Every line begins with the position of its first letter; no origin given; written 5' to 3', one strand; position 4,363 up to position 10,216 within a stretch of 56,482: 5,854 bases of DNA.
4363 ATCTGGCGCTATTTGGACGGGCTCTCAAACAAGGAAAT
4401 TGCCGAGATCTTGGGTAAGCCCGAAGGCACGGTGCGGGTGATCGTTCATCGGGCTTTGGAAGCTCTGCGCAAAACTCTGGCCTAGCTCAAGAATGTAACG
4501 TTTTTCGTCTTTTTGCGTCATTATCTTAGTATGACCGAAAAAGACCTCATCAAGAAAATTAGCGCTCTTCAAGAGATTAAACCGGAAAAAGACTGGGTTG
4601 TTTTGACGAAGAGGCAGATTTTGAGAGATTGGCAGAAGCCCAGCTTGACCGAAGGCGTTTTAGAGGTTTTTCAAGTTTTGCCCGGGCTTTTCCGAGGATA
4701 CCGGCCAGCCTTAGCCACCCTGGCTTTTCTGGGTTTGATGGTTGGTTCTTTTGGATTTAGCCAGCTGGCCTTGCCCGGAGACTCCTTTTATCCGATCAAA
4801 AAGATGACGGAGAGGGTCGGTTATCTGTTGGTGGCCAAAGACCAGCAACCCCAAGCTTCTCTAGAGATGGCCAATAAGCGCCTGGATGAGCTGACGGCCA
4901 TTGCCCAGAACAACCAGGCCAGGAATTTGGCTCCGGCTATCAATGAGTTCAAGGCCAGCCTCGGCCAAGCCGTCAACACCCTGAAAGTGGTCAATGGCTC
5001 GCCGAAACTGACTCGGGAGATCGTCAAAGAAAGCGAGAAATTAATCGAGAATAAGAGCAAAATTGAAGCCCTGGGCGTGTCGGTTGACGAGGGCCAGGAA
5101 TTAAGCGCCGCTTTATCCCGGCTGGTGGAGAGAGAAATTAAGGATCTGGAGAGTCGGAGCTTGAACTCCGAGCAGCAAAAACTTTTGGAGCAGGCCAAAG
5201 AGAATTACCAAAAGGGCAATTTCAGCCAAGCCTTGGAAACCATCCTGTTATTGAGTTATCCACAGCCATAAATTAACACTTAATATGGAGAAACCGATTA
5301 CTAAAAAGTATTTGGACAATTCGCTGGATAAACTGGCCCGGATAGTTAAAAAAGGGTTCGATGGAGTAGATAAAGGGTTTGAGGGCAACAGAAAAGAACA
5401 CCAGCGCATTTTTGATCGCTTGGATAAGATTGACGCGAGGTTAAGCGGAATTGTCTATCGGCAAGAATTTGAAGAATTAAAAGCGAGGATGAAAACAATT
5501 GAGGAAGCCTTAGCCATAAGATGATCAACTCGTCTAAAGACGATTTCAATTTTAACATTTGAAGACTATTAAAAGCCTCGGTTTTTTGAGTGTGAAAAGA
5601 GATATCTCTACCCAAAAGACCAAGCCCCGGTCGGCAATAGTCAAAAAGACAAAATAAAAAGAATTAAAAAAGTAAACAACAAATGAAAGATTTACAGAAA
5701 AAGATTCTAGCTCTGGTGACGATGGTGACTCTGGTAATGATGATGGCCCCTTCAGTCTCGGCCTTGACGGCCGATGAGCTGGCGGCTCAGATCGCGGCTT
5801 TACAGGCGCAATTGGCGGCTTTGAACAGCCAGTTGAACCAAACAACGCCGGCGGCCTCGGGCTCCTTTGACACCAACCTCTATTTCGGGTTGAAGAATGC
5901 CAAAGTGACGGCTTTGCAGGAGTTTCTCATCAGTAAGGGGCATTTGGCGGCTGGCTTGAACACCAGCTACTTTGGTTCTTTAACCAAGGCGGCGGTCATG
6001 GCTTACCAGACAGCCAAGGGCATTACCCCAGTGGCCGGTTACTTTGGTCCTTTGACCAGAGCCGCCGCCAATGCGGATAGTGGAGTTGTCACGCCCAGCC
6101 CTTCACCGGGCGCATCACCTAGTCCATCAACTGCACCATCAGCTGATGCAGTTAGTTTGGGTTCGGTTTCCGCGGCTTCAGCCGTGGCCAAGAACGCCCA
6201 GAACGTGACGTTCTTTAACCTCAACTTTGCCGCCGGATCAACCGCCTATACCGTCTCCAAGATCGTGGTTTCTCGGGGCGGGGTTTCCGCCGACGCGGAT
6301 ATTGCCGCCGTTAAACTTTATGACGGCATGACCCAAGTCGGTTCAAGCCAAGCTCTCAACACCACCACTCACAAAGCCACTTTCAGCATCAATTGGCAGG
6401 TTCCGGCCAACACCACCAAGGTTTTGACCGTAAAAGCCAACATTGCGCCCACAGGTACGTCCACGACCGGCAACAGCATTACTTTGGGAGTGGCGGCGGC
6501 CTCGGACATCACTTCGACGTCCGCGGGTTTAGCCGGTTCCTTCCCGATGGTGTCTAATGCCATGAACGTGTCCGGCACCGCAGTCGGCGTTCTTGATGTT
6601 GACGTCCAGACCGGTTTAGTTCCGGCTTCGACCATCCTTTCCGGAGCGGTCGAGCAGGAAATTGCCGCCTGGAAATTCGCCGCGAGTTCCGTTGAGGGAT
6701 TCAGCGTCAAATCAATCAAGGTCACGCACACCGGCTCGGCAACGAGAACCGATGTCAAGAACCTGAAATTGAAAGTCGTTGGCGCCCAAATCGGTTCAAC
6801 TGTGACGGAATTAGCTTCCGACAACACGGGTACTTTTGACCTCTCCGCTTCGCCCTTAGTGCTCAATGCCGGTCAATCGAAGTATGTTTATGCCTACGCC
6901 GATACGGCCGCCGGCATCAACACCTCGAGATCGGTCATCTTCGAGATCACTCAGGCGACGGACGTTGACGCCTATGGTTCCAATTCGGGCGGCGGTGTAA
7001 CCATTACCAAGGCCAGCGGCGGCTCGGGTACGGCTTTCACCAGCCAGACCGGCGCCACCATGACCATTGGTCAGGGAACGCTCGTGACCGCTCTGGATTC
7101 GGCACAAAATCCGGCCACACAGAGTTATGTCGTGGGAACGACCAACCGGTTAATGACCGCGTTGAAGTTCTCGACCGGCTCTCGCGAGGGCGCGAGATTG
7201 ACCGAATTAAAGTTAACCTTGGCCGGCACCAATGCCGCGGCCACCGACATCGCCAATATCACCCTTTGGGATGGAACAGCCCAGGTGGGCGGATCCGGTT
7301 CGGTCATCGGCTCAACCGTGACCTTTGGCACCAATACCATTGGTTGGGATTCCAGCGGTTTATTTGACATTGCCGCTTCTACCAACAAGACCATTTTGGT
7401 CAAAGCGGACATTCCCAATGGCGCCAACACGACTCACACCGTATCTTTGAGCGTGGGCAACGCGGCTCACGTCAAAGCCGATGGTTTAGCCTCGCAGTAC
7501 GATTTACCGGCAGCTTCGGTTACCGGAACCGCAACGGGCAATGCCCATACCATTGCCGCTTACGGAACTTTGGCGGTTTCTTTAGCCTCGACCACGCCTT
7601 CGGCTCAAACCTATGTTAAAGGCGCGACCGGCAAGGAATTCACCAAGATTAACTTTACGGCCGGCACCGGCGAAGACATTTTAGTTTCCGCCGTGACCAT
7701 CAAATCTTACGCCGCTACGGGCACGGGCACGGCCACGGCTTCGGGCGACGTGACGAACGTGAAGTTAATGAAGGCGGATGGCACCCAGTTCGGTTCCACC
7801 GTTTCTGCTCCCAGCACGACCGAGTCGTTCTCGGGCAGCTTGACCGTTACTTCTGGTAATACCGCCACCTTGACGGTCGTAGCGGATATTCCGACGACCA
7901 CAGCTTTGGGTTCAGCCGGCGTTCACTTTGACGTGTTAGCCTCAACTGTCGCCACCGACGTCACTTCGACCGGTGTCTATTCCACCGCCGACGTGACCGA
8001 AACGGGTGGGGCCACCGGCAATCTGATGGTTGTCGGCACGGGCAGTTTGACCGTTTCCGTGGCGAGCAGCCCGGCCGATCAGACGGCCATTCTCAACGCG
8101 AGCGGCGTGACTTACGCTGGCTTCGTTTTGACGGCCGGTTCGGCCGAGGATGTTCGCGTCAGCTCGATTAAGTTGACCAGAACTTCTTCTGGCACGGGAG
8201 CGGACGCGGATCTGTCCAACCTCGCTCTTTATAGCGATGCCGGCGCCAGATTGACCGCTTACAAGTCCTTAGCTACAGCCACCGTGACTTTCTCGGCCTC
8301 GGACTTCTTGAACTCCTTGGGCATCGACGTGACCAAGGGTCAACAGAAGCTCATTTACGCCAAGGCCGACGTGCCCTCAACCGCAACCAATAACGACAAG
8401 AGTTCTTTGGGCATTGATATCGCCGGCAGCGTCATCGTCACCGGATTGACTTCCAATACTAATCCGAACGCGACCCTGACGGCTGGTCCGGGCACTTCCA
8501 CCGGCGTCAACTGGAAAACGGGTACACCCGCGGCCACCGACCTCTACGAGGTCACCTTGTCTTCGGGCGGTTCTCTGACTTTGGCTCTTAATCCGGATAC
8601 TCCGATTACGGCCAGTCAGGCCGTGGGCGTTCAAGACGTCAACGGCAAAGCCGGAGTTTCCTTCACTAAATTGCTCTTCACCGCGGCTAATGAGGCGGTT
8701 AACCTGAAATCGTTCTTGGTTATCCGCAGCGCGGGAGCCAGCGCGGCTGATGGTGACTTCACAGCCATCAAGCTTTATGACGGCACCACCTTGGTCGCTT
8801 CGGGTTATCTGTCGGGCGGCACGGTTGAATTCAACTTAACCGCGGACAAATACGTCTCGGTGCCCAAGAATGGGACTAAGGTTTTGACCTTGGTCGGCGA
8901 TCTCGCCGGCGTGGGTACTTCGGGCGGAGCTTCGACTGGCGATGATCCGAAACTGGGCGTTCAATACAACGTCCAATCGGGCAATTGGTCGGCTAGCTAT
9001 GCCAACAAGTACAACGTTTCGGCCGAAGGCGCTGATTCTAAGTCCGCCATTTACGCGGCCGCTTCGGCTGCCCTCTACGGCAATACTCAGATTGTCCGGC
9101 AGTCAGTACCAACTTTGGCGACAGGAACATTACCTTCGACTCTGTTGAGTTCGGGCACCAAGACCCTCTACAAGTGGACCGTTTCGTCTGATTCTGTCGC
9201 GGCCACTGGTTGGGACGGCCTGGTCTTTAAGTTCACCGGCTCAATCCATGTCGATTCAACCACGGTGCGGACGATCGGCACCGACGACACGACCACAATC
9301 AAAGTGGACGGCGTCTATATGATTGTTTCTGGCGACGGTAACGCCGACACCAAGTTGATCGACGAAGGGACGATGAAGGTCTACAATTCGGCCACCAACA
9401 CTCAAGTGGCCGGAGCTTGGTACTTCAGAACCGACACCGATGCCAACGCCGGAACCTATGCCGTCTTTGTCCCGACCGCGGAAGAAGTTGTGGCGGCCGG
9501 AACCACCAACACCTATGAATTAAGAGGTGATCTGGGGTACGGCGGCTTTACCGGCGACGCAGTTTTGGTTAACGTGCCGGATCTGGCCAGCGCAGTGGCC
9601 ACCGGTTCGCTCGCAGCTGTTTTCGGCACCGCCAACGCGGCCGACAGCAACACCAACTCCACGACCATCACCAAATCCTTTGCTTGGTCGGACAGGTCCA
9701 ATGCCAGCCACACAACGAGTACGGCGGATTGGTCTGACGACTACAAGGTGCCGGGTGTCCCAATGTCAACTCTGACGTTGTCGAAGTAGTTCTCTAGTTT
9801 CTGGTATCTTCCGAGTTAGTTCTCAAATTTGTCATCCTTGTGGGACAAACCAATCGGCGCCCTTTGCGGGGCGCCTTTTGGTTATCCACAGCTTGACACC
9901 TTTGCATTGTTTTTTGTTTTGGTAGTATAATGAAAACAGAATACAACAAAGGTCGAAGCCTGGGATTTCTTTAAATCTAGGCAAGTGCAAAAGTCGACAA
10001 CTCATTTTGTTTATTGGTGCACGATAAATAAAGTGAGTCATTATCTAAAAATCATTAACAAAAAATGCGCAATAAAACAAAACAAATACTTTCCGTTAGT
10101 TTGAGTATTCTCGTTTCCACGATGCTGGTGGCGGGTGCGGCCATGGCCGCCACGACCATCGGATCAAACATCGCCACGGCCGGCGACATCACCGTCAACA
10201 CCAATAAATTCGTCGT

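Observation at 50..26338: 26-kb co-directional envelope/attachment island headed by a regulator, an ECF sigma and an anti-sigma-like protein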

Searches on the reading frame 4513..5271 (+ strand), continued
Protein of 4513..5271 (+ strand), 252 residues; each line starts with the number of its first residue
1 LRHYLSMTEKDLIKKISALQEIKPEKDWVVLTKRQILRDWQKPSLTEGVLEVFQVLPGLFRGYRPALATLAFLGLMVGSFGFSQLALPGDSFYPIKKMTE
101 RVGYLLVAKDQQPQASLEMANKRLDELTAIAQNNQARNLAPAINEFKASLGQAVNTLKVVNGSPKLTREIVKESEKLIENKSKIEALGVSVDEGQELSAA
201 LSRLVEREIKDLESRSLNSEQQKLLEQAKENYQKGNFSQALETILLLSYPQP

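Call 87: fold_search(model_id=the predicted structure, library=pdb)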
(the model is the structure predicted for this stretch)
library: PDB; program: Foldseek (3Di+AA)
matches with E <= 10: 392; with E <= 0.001: 0
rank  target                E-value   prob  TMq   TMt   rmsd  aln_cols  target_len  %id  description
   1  5k7v_A                2.8e-01  0.72  0.28  0.26   9.3       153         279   18  Computational Design of Self-Assembling Cyclic Protein Homooligomers (released 2017-04-12)
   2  5jr9_B                4.2e-01  0.54  0.26  0.34  16.0       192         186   10  Crystal structure of apo-NeC3PO (released 2016-09-28)
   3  5jrc_A                5.7e-01  0.41  0.25  0.33  15.9       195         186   13  Crystal structure of NeC3PO in complex with ssRNA. (released 2016-09-28)
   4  9ca3_A                6.6e-01  0.10  0.16  0.16  15.0       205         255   15  Crystal structure of MarE C280S in complex with cyanide bound heme and its native substrate, beta-methyl-L-tryptophan (released 2025-04-02)
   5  9n7b_ST               7.0e-01  0.18  0.19  0.12  20.7       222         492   15  SSU processome maturation and disassembly, State O (released 2025-10-29)
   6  9ca3_B                7.0e-01  0.10  0.17  0.16  17.5       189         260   14  Crystal structure of MarE C280S in complex with cyanide bound heme and its native substrate, beta-methyl-L-tryptophan (released 2025-04-02)
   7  5jr9_C                7.7e-01  0.35  0.26  0.34  15.8       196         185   12  Crystal structure of apo-NeC3PO (released 2016-09-28)
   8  9ca3_D                7.7e-01  0.08  0.14  0.14  18.8       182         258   14  Crystal structure of MarE C280S in complex with cyanide bound heme and its native substrate, beta-methyl-L-tryptophan (released 2025-04-02)
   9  8paq_B                8.1e-01  0.44  0.27  0.38   8.7       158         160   10  Structure of the small subunit of the laccase-like Nlac protein from Pleurotus eryngii (released 2024-02-07)
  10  5jr9_A                8.1e-01  0.23  0.21  0.27  15.1       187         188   11  Crystal structure of apo-NeC3PO (released 2016-09-28)
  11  5cwn                  8.5e-01  0.72  0.31  0.37   8.1       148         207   20  Crystal structure of de novo designed helical repeat protein DHR71 (released 2015-12-16)
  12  9n0k_A                9.0e-01  0.38  0.19  0.37  15.2       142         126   13  Crystal structure of KABLE triple mutant (Ile12Phe, Lys14Pro, Leu20Trp) (released 2025-08-20)
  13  5jr9_D                9.0e-01  0.33  0.26  0.34  15.8       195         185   10  Crystal structure of apo-NeC3PO (released 2016-09-28)
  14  7jh6_A                9.4e-01  0.28  0.21  0.30  21.5       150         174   15  De novo designed two-domain di-Zn(II) and porphyrin-binding protein (released 2020-12-09)
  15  7e33_R                9.9e-01  0.12  0.18  0.17  14.1       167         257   13  Serotonin 1E (5-HT1E) receptor-Gi protein complex (released 2021-04-14)
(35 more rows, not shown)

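Call 108: search_protein_families(library=pfam, proteins=[L012:1422-1976:+, L013:5115-5927:+, L010:9494-9904:+, L018:11044-12918:+, L026:3196-5259:+], max_evalue=0.001)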
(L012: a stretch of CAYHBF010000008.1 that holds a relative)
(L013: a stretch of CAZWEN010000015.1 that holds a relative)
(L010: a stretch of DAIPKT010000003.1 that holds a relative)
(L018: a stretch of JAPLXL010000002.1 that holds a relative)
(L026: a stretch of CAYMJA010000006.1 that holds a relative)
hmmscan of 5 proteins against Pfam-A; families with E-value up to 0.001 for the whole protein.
L012:1422-1976:+ (184 aa): 1 family
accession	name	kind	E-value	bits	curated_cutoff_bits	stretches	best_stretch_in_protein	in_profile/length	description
PF03734.19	YkuD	-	1.9e-20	74.3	23.4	1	65-182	3-146/146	L,D-transpeptidase catalytic domain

L013:5115-5927:+ (270 aa): 0 families

L010:9494-9904:+ (136 aa): 2 families
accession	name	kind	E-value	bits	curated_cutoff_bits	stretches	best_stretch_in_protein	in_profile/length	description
PF05635.17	23S_rRNA_IVP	-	5.5e-35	120.2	33.8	1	7-105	6-104/106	23S rRNA-intervening sequence protein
PF22296.2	bAvd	-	2.1e-10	41.5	40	1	7-109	4-104/107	bAvd-like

L018:11044-12918:+ (624 aa): 1 family
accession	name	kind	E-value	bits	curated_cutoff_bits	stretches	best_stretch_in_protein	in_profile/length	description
PF01471.23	PG_binding_1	-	0.00048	20.7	23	0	104-130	14-41/57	Putative peptidoglycan binding domain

L026:3196-5259:+ (687 aa): 3 families
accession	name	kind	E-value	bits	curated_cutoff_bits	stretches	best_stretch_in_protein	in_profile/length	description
PF01471.23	PG_binding_1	-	1.6e-07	31.9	23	1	73-122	1-42/57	Putative peptidoglycan binding domain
PF23416.1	DUF7107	-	0.00028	21.6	24.6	0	152-193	1-46/48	Domain of unknown function (DUF7107)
PF04706.18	Dickkopf_N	-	0.00055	20.7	25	0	152-171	32-51/51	Dickkopf N-terminal cysteine-rich region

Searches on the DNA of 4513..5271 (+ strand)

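Call 31: search_rna_families(sources=[L024, L021, L009, L011, L032, L037, L004, L005], threshold=gathering)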
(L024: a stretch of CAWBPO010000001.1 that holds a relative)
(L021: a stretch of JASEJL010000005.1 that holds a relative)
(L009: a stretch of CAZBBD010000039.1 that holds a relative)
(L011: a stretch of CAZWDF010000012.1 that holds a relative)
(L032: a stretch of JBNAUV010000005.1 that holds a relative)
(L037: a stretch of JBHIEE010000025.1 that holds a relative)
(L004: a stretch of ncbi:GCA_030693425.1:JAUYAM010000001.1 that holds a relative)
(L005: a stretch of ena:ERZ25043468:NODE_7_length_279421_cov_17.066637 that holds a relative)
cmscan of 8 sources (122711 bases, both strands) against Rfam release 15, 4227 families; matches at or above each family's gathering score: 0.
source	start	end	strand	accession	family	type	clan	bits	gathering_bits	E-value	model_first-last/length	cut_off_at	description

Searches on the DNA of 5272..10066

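Call 103: search_rna_families(source=window, start=5272, end=10066, threshold=evalue, max_evalue=1)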
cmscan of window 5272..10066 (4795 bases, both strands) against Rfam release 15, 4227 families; matches with E-value up to 1: 0.
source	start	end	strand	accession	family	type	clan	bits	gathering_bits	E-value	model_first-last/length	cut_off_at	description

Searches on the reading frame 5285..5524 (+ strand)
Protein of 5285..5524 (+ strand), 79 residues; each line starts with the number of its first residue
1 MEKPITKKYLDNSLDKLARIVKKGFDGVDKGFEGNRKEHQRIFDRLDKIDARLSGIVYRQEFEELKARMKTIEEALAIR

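Call 51: search_protein_families(library=phrogs, proteins=[window:5285-5524:+], max_evalue=0.001)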
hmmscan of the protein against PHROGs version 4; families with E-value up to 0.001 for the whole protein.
window:5285-5524:+ (79 aa): 0 families

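Call 79: search_protein_families(library=pfam, proteins=[window:5285-5524:+], max_evalue=5)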
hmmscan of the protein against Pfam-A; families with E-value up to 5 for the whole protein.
window:5285-5524:+ (79 aa): 5 families
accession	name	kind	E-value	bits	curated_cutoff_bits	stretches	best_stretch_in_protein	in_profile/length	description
PF05597.16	Phasin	-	0.032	14.7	28.8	1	6-76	51-121/126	Poly(hydroxyalcanoate) granule associated protein (phasin)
PF09763.15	Sec3_CC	-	0.035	14.4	27.1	1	7-74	5-70/133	Exocyst complex component Sec3, coiled-coil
PF04210.18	MtrG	-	0.036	14.4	27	0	36-53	9-26/64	Tetrahydromethanopterin S-methyltransferase, subunit G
PF14836.12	Ubiquitin_3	-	0.14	12.5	24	1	17-75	10-67/88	Ubiquitin-like domain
PF11945.13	WASH_WAHD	-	0.16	11.8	24.2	1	12-56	24-68/292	WAHD domain of WASH complex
